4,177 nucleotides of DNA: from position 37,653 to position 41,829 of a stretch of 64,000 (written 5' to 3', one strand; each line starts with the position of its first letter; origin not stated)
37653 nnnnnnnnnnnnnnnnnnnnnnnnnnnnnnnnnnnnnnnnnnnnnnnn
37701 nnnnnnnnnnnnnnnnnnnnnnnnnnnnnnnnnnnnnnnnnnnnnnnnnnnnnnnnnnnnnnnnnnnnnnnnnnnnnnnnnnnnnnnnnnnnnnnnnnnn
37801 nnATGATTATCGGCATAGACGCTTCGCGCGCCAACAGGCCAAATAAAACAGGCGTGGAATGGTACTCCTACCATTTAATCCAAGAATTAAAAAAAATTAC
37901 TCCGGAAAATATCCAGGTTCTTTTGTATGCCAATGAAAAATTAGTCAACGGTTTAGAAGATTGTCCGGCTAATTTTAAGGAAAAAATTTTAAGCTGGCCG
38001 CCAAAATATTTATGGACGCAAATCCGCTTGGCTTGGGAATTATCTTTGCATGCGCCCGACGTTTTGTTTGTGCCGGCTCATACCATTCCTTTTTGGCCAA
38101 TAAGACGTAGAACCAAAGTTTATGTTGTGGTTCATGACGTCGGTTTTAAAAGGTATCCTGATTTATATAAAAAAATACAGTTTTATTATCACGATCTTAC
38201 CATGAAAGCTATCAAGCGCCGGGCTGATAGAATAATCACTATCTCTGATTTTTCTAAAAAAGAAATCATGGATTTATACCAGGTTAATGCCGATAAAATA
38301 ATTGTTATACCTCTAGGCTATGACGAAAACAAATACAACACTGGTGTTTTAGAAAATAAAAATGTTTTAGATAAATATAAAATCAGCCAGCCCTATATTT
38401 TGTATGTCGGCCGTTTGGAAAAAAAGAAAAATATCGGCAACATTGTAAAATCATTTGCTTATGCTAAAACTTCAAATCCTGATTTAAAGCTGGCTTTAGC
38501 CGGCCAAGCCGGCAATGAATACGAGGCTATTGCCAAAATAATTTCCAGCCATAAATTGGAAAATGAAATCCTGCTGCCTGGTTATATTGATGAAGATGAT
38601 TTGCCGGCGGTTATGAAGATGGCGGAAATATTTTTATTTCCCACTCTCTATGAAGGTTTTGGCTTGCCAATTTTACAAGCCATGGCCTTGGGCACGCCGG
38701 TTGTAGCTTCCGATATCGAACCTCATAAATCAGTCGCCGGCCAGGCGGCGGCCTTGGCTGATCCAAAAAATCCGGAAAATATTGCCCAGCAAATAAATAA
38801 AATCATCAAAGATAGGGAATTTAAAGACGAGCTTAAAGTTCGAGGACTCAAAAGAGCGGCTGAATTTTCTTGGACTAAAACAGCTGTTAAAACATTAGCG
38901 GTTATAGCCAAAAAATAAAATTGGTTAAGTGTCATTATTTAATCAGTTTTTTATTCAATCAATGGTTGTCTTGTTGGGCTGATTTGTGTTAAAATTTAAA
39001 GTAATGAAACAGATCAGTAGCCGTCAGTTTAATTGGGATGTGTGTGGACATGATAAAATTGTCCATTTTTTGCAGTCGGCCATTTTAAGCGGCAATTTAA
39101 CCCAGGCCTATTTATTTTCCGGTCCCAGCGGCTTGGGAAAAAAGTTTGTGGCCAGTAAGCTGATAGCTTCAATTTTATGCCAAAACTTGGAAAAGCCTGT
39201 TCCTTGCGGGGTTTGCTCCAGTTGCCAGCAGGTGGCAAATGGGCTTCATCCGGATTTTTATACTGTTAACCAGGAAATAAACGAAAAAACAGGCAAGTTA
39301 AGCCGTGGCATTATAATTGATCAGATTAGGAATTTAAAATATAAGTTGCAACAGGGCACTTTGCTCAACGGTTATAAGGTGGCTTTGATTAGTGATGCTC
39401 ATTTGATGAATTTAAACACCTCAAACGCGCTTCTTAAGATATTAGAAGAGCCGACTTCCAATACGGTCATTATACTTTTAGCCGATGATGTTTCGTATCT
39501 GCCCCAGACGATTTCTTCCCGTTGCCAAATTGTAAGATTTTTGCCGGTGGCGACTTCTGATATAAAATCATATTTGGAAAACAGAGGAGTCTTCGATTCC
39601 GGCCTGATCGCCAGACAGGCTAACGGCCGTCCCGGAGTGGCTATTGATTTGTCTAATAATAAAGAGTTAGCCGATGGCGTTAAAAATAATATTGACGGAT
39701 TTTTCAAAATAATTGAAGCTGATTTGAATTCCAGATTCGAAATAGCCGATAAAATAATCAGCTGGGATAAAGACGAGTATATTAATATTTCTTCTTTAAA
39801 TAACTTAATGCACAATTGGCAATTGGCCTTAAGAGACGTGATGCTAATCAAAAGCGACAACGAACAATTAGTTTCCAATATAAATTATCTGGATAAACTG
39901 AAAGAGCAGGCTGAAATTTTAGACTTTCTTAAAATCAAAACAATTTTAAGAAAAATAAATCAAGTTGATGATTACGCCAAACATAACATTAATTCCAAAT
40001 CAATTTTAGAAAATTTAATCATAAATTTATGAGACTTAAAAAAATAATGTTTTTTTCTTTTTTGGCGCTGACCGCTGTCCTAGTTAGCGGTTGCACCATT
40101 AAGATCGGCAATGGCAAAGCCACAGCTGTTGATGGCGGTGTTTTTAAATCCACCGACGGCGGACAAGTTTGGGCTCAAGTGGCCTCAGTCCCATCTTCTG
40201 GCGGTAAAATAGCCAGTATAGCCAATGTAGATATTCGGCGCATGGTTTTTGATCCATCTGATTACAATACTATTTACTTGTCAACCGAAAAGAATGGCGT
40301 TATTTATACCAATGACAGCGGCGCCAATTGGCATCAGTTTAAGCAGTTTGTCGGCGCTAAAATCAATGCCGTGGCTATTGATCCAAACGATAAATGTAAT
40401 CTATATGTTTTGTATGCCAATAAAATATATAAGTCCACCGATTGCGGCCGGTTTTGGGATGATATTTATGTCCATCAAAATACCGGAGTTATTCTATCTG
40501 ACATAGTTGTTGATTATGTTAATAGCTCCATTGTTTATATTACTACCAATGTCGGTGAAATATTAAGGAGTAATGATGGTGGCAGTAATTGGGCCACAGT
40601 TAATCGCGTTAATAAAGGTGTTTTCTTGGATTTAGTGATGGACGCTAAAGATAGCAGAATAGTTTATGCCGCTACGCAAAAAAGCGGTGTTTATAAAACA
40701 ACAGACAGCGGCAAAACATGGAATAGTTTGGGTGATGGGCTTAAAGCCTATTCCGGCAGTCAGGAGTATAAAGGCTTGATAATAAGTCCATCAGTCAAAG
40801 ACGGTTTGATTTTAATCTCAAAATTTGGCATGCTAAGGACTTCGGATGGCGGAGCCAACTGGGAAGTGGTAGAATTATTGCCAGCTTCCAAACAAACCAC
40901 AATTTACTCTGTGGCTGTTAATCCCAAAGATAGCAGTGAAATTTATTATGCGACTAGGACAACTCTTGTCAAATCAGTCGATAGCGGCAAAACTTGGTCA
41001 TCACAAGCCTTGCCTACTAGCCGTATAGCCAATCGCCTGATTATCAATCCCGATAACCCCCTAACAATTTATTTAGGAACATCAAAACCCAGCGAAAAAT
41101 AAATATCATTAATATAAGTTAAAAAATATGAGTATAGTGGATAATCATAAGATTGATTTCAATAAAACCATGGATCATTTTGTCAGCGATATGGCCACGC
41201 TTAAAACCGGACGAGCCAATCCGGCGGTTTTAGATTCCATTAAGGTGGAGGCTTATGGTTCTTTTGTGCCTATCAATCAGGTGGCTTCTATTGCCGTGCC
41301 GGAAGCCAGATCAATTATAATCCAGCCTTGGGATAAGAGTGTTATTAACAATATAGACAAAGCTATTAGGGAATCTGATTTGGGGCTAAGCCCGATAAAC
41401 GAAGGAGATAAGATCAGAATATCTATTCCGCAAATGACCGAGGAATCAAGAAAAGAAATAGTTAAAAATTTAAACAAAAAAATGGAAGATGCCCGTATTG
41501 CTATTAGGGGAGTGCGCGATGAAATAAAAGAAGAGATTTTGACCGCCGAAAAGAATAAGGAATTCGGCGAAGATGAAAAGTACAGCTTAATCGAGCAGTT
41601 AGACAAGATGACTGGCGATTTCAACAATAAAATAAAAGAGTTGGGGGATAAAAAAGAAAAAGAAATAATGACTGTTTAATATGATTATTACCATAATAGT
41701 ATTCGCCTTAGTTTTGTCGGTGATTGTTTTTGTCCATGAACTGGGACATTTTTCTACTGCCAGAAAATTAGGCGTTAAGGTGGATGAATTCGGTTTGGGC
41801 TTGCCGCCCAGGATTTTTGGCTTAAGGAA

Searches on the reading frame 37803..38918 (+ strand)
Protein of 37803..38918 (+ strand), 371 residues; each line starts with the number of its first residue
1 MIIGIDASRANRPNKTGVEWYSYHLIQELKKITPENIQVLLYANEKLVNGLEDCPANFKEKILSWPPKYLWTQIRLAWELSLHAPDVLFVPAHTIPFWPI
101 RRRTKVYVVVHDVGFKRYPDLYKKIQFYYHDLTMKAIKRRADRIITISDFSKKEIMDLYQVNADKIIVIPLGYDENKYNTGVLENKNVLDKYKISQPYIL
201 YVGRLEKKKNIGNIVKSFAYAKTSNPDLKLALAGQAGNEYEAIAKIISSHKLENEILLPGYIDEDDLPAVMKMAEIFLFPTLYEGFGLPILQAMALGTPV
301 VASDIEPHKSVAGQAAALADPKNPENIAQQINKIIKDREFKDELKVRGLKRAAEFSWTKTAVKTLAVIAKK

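Call 17: find_encoding_contigs(protein=window:37803-38918:+, flank=10000, max_places=10)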
Protein window:37803-38918:+ (371 aa): 1 contig read that carries it; 1 place shown.
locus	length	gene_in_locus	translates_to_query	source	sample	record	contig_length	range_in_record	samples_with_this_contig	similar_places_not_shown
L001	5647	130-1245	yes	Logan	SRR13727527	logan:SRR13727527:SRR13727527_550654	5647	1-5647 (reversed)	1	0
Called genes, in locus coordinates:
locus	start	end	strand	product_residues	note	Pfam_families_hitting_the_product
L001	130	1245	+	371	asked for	PF13439:Glyco_transf_4, PF13579:Glyco_trans_4_4 (weak), PF20706:GT4-conflict, PF00534:Glycos_transf_1, PF13692:Glyco_trans_1_4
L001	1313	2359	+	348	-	PF13177:DNA_pol3_delta2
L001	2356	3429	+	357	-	PF25852:DUF6242_C (faint), PF02012:BNR (faint), PF15902:Sortilin-Vps10, PF14870:PSII_BNR (weak), PF15902:Sortilin-Vps10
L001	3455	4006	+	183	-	PF01765:RRF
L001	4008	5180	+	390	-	PF02163:Peptidase_M50, PF00595:PDZ (weak), PF17820:PDZ_6 (weak)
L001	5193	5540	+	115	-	-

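Call 18: search_protein_families(library=pfam, proteins=[window:37803-38918:+])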
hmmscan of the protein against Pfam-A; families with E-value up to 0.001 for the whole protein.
window:37803-38918:+ (371 aa): 5 families
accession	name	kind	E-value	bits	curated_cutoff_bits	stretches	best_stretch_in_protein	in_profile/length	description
PF00534.26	Glycos_transf_1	-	3.6e-37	128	26.4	1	196-347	15-168/172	Glycosyl transferases group 1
PF13692.12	Glyco_trans_1_4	-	6.7e-29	101.4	27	1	197-337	2-142/142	Glycosyl transferases group 1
PF13439.12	Glyco_transf_4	-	6.3e-14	52.8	28.5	1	17-176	3-169/170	Glycosyltransferase Family 4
PF20706.3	GT4-conflict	-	1.6e-09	37.6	26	1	137-338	143-336/385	Family 4 Glycosyltransferase in conflict systems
PF13579.12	Glyco_trans_4_4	-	4e-06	27.7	29.7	1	64-172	54-158/158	Glycosyl transferase 4-like domain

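Call 36: find_homologous_proteins(query=window:37803-38918:+, max_evalue=1e-60)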
Query window:37803-38918:+ (371 aa): 2675 proteins with E <= 1e-60 among 8000 candidates; the best 120 are listed.
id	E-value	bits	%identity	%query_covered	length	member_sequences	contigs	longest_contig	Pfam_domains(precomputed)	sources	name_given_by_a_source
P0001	1.4e-245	833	100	100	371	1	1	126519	PF00534.27,PF13579.13,PF13439.13,PF20706.4,PF13692.13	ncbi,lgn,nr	ncbi:MAG: glycosyltransferase family 1 protein [Candidatus Buchananbacteria bacterium]|nr:glycosyltr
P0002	4.3e-198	676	79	100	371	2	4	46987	PF00534.27,PF13579.13,PF13439.13,PF20706.4,PF13692.13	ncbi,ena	ncbi:MAG: glycosyltransferase family 1 protein [Patescibacteria group bacterium]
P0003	1.0e-190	652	77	100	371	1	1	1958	PF00534.27,PF13579.13,PF13439.13,PF20706.4,PF13692.13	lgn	-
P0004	4.4e-190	650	78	99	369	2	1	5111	PF00534.27,PF13579.13,PF13439.13,PF20706.4,PF13692.13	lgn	-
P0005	6.8e-190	649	77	99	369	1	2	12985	PF00534.27,PF13579.13,PF13439.13,PF20706.4,PF13692.13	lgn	-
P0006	4.2e-187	640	74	100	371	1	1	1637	PF00534.27,PF13579.13,PF13439.13,PF20706.4,PF13692.13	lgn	-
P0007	7.9e-186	636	76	99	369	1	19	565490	PF00534.27,PF13579.13,PF13439.13,PF20706.4,PF13692.13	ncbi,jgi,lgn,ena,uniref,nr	ncbi:glycosyltransferase family 4 protein [Candidatus Falkowbacteria bacterium]|uniref:Glycosyltrans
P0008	2.4e-185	634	74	100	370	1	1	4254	PF00534.27,PF13579.13,PF13524.13,PF13439.13,PF20706.4,PF13692.13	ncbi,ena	-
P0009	2.4e-184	631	75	100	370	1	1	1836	PF00534.27,PF13579.13,PF13439.13,PF20706.4,PF13692.13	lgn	-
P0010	4.3e-184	630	74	100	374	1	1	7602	PF00534.27,PF13579.13,PF13439.13,PF20706.4,PF13692.13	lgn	-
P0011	9.4e-178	609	72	99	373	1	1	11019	PF00534.27,PF13579.13,PF13439.13,PF20706.4,PF13692.13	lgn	-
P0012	3.3e-177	608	72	100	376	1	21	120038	PF00534.27,PF13579.13,PF13439.13,PF20706.4,PF13692.13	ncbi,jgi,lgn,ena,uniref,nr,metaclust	ncbi:MAG: hypothetical protein A3B89_00940 [Candidatus Buchananbacteria bacterium RIFCSPHIGHO2_02_FU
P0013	1.8e-176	605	71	100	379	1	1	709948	PF00534.27,PF13579.13,PF13439.13,PF20706.4,PF13692.13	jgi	jgi:glycosyltransferase involved in cell wall biosynthesis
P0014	4.3e-175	601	71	100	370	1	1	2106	PF00534.27,PF13439.13,PF13692.13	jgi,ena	-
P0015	6.7e-153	528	64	100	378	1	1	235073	PF00534.27,PF13524.13,PF13439.13,PF20706.4,PF13692.13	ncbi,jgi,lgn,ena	ncbi:MAG: glycosyltransferase family 1 protein [Patescibacteria group bacterium]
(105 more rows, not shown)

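Call 37: find_encoding_contigs(protein=P0002, flank=4000, max_places=3)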
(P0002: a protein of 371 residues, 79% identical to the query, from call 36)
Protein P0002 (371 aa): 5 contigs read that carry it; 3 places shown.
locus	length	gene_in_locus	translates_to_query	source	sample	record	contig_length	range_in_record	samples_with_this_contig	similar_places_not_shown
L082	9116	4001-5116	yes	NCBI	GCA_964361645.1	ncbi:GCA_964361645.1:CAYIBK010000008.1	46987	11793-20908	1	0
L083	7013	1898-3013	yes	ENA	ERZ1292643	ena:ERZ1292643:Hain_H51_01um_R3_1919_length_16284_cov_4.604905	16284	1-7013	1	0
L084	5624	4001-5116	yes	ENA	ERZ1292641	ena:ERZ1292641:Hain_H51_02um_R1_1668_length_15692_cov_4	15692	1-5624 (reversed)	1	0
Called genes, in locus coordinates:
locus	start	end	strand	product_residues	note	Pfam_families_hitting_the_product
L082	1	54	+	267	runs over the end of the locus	PF00535:Glycos_transf_2, PF13641:Glyco_tranf_2_3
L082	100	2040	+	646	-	PF13196:DUF4012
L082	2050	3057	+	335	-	PF06723:MreB_Mbl, PF00022:Actin (faint), PF00012:HSP70, PF14450:FtsA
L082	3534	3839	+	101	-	-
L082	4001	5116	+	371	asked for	PF13439:Glyco_transf_4, PF13579:Glyco_trans_4_4 (weak), PF20706:GT4-conflict (weak), PF00534:Glycos_transf_1, PF13692:Glyco_trans_1_4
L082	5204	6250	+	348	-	PF13177:DNA_pol3_delta2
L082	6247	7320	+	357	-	PF14870:PSII_BNR (faint), PF15902:Sortilin-Vps10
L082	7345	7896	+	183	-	PF01765:RRF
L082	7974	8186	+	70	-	PF05635:23S_rRNA_IVP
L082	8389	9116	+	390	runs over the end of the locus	PF02163:Peptidase_M50, PF00595:PDZ, PF13180:PDZ_2 (weak), PF17820:PDZ_6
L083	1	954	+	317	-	?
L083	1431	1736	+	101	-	-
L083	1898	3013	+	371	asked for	PF13439:Glyco_transf_4, PF13579:Glyco_trans_4_4 (weak), PF20706:GT4-conflict (weak), PF00534:Glycos_transf_1, PF13692:Glyco_trans_1_4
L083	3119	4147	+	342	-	PF13177:DNA_pol3_delta2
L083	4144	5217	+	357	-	PF14870:PSII_BNR (faint), PF15902:Sortilin-Vps10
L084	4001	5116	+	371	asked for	PF13439:Glyco_transf_4, PF13579:Glyco_trans_4_4 (weak), PF20706:GT4-conflict (weak), PF00534:Glycos_transf_1, PF13692:Glyco_trans_1_4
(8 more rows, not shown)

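Call 38: find_encoding_contigs(protein=P0005, flank=4000, max_places=2)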
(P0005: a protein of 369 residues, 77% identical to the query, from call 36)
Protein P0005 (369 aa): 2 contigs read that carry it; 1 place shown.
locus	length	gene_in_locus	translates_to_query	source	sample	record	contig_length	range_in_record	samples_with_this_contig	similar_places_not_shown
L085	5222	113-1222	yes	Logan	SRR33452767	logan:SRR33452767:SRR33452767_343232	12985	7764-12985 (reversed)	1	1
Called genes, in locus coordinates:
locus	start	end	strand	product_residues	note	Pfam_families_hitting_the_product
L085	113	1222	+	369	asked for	PF13439:Glyco_transf_4, PF13579:Glyco_trans_4_4 (weak), PF20706:GT4-conflict, PF00534:Glycos_transf_1, PF13692:Glyco_trans_1_4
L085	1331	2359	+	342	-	PF13177:DNA_pol3_delta2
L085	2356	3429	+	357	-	PF14870:PSII_BNR (weak), PF15902:Sortilin-Vps10 (weak), PF25852:DUF6242_C (weak), PF02012:BNR (faint), PF15902:Sortilin-Vps10, PF14870:PSII_BNR (weak), PF15902:Sortilin-Vps10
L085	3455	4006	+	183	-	PF01765:RRF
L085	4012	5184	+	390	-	PF02163:Peptidase_M50, PF13180:PDZ_2 (weak)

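Call 39: find_encoding_contigs(protein=P0012, flank=4000, max_places=3)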
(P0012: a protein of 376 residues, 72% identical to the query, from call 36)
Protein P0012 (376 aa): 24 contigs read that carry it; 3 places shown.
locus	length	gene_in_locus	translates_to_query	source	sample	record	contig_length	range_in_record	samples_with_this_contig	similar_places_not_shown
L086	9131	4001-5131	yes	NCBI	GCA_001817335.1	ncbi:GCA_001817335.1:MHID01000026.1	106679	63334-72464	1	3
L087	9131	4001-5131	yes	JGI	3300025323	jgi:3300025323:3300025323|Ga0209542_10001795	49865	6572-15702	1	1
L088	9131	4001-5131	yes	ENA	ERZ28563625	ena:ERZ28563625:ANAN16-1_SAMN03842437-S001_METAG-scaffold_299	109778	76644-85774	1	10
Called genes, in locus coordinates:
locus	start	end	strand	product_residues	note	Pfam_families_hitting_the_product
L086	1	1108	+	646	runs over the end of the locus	PF13196:DUF4012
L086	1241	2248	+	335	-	PF06723:MreB_Mbl, PF00022:Actin (weak), PF00012:HSP70, PF14450:FtsA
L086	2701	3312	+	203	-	-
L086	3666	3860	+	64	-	-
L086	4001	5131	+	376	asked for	PF13439:Glyco_transf_4, PF13579:Glyco_trans_4_4, PF20706:GT4-conflict, PF00534:Glycos_transf_1, PF13692:Glyco_trans_1_4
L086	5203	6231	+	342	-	PF13177:DNA_pol3_delta2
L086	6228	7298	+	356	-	PF25852:DUF6242_C (faint), PF02012:BNR (faint), PF15902:Sortilin-Vps10 (weak), PF14870:PSII_BNR (weak), PF15902:Sortilin-Vps10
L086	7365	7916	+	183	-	PF01765:RRF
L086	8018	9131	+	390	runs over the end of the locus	PF02163:Peptidase_M50, PF00595:PDZ, PF04495:GRASP55_65 (weak), PF13180:PDZ_2, PF17820:PDZ_6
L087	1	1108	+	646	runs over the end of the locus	PF13196:DUF4012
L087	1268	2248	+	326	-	PF00022:Actin (weak), PF06723:MreB_Mbl, PF00012:HSP70, PF14450:FtsA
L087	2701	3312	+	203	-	-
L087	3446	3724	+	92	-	-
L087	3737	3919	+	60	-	-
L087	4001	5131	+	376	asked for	PF13439:Glyco_transf_4, PF13579:Glyco_trans_4_4, PF20706:GT4-conflict, PF00534:Glycos_transf_1, PF13692:Glyco_trans_1_4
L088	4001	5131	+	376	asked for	PF13439:Glyco_transf_4, PF13579:Glyco_trans_4_4, PF20706:GT4-conflict, PF00534:Glycos_transf_1, PF13692:Glyco_trans_1_4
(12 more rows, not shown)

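Call 40: find_encoding_contigs(protein=P0013, flank=4000, max_places=2)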
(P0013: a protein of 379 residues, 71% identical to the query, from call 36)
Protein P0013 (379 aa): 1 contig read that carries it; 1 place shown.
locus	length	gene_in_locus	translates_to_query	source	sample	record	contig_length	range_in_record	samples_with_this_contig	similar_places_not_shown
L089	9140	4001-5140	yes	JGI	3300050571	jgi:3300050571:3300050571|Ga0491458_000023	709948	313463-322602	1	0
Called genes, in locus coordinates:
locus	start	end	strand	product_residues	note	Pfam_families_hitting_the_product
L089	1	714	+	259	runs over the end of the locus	PF00535:Glycos_transf_2, PF13641:Glyco_tranf_2_3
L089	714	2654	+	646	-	PF13196:DUF4012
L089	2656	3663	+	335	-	PF06723:MreB_Mbl, PF00022:Actin (weak), PF00012:HSP70, PF14450:FtsA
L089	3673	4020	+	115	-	-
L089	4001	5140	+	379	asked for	PF13439:Glyco_transf_4, PF13579:Glyco_trans_4_4 (weak), PF20706:GT4-conflict (weak), PF00534:Glycos_transf_1, PF13692:Glyco_trans_1_4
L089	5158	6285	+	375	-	PF13177:DNA_pol3_delta2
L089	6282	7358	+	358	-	PF15902:Sortilin-Vps10 (weak), PF14870:PSII_BNR (faint), PF15902:Sortilin-Vps10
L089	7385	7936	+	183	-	PF01765:RRF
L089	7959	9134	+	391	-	PF02163:Peptidase_M50, PF00595:PDZ (weak), PF17820:PDZ_6 (weak)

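Call 62: find_encoding_contigs(protein=P0004, flank=3000, max_places=2)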
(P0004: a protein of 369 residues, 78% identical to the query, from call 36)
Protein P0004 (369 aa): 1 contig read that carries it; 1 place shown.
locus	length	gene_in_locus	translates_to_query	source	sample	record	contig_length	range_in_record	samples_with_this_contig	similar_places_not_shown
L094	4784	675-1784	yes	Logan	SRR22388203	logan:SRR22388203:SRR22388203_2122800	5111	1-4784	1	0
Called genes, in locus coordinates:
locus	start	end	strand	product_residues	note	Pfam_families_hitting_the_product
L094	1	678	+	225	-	?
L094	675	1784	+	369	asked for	PF13439:Glyco_transf_4, PF13579:Glyco_trans_4_4 (weak), PF20706:GT4-conflict, PF00534:Glycos_transf_1, PF13692:Glyco_trans_1_4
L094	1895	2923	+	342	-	PF13177:DNA_pol3_delta2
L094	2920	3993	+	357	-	PF15902:Sortilin-Vps10, PF02012:BNR (faint), PF15902:Sortilin-Vps10, PF14870:PSII_BNR, PF15902:Sortilin-Vps10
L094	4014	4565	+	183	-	PF01765:RRF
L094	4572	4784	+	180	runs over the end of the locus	?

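Call 63: find_encoding_contigs(protein=P0010, flank=3000, max_places=2)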
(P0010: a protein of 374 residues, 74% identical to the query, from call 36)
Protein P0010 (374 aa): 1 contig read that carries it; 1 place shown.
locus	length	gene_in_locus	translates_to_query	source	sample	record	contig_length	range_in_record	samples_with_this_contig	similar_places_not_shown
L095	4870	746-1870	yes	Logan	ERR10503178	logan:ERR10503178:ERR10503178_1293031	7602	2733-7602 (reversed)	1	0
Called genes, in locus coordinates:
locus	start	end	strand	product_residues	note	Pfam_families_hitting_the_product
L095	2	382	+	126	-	?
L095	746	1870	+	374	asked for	PF13439:Glyco_transf_4, PF13579:Glyco_trans_4_4 (weak), PF20706:GT4-conflict (weak), PF00534:Glycos_transf_1, PF13692:Glyco_trans_1_4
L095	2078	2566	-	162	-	-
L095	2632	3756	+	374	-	PF13177:DNA_pol3_delta2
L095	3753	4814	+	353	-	PF14870:PSII_BNR (faint), PF15902:Sortilin-Vps10 (weak)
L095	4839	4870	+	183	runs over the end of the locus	PF01765:RRF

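Call 64: find_encoding_contigs(protein=P0011, flank=3000, max_places=2)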
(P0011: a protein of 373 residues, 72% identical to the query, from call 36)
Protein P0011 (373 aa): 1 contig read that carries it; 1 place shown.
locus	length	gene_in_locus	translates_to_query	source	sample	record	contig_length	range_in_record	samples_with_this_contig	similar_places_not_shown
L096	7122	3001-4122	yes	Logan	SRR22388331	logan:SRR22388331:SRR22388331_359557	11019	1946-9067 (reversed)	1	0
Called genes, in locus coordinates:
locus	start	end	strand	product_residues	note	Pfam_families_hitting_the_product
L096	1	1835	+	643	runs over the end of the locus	PF13196:DUF4012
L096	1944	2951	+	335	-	PF06723:MreB_Mbl, PF00022:Actin (weak), PF00012:HSP70, PF14450:FtsA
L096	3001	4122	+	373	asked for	PF13439:Glyco_transf_4, PF13579:Glyco_trans_4_4 (weak), PF20706:GT4-conflict, PF00534:Glycos_transf_1, PF13692:Glyco_trans_1_4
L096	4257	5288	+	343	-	PF13177:DNA_pol3_delta2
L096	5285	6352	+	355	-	PF02012:BNR (faint), PF14870:PSII_BNR (faint), PF15902:Sortilin-Vps10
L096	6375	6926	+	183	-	PF01765:RRF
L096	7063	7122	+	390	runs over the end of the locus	PF02163:Peptidase_M50, PF17820:PDZ_6 (faint)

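Call 65: find_encoding_contigs(protein=P0008, flank=3000, max_places=2)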
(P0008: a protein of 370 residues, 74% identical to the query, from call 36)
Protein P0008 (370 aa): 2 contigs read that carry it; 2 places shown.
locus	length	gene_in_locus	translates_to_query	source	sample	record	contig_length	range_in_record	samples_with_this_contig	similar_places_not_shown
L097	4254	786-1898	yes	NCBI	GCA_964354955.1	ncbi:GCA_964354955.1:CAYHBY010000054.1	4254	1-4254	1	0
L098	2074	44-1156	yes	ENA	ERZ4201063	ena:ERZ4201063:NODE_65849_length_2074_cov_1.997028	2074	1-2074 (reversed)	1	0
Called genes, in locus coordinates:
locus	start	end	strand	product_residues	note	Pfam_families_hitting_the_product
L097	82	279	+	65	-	-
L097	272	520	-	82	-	-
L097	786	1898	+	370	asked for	PF13439:Glyco_transf_4, PF13579:Glyco_trans_4_4, PF20706:GT4-conflict, PF00534:Glycos_transf_1, PF13692:Glyco_trans_1_4, PF13524:Glyco_trans_1_2 (weak)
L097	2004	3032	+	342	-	PF13177:DNA_pol3_delta2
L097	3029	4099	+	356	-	PF14870:PSII_BNR (weak), PF15902:Sortilin-Vps10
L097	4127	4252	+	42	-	?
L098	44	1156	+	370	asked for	PF13439:Glyco_transf_4, PF13579:Glyco_trans_4_4, PF20706:GT4-conflict, PF00534:Glycos_transf_1, PF13692:Glyco_trans_1_4, PF13524:Glyco_trans_1_2 (weak)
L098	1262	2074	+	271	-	?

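Call 95: search_protein_families(library=pfam, proteins=[L082:3534-3839:+, L086:2701-3312:+, L089:3673-4020:+, L094:1-678:+, L095:2-382:+], max_evalue=0.01)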
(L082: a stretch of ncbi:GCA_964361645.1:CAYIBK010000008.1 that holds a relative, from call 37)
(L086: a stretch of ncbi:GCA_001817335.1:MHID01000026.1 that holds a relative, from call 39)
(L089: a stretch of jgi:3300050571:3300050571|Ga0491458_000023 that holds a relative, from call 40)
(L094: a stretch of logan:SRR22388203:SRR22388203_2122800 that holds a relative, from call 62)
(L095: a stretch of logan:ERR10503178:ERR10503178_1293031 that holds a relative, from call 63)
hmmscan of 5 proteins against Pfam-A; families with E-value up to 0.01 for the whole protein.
L082:3534-3839:+ (101 aa): 0 families

L086:2701-3312:+ (203 aa): 0 families

L089:3673-4020:+ (115 aa): 0 families

L094:1-678:+ (225 aa): 0 families

L095:2-382:+ (126 aa): 0 families

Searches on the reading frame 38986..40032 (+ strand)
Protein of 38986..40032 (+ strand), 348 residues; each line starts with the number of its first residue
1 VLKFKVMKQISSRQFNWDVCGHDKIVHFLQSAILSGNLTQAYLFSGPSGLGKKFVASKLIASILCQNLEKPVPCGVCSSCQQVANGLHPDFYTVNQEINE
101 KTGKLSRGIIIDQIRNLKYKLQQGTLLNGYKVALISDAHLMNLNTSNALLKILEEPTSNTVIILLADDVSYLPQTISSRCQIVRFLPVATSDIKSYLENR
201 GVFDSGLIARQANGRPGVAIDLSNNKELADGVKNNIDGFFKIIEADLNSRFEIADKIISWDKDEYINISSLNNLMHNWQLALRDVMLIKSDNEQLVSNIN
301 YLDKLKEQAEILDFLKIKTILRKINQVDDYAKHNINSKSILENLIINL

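Call 18: search_protein_families(library=pfam, proteins=[window:38986-40032:+])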
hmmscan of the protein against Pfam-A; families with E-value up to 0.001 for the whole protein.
window:38986-40032:+ (348 aa): 1 family
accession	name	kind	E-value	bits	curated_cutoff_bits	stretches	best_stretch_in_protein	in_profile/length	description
PF13177.12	DNA_pol3_delta2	-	4.1e-46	157.4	27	1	22-187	2-159/161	DNA polymerase III, delta subunit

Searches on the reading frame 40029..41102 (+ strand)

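Call 18: search_protein_families(library=pfam, proteins=[window:40029-41102:+])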
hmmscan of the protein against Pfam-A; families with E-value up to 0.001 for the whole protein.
window:40029-41102:+ (357 aa): 3 families
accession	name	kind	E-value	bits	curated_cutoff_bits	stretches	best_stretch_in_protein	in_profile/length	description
PF15902.12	Sortilin-Vps10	-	3.9e-31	108.8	33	4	131-241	1-119/446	Sortilin, neurotensin receptor 3,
PF14870.12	PSII_BNR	-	5.5e-16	59.1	27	2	127-233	33-139/303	Photosynthesis system II assembly factor YCF48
PF02012.26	BNR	-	7e-06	25.7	27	0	40-49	2-11/12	BNR/Asp-box repeat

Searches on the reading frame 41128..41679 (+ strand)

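Call 18: search_protein_families(library=pfam, proteins=[window:41128-41679:+])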
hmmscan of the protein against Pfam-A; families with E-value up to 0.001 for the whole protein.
window:41128-41679:+ (183 aa): 1 family
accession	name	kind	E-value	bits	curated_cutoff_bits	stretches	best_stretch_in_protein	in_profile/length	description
PF01765.24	RRF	-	7.7e-58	195.4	29.7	1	20-181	3-164/164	Ribosome recycling factor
